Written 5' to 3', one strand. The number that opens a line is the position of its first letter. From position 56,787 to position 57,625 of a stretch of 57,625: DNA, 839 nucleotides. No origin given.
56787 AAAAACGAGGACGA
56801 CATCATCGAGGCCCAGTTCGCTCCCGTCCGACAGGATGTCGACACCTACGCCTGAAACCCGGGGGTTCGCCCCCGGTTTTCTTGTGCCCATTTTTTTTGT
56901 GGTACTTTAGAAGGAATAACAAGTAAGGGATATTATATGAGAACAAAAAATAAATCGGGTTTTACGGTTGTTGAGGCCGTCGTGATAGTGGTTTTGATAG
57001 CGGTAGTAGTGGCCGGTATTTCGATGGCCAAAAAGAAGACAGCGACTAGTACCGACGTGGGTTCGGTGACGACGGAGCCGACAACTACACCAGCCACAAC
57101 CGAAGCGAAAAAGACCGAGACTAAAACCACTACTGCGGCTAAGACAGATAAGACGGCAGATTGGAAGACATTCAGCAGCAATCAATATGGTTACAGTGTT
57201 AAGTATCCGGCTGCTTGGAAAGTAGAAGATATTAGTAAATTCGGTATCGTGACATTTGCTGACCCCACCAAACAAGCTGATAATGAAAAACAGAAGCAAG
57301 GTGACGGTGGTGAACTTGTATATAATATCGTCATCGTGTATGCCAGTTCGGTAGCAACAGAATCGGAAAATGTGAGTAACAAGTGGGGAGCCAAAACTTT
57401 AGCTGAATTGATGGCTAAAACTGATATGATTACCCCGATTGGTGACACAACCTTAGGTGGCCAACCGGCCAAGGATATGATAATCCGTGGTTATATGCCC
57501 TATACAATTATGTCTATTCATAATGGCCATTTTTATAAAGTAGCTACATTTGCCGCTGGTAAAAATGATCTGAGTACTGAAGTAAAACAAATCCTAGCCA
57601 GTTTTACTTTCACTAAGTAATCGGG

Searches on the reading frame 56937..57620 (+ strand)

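Call 85: search_protein_families(library=pfam, proteins=[window:56937-57620:+], max_evalue=0.01)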
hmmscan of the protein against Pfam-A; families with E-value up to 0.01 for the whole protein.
window:56937-57620:+ (227 aa): 4 families
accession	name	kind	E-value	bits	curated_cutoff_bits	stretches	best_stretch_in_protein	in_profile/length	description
PF21827.1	New_glue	-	0.00038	20.6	31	1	18-74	5-60/94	New glue protein family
PF07963.17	N_methyl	-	0.0013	18.7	21.2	1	4-28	2-26/27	Prokaryotic N-terminal methylation motif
PF18933.6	PsbP_2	-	0.0029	18.1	27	0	56-106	24-74/184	PsbP-like protein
PF14221.11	DUF4330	-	0.0093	16.5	27.6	0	9-134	14-125/167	Domain of unknown function (DUF4330)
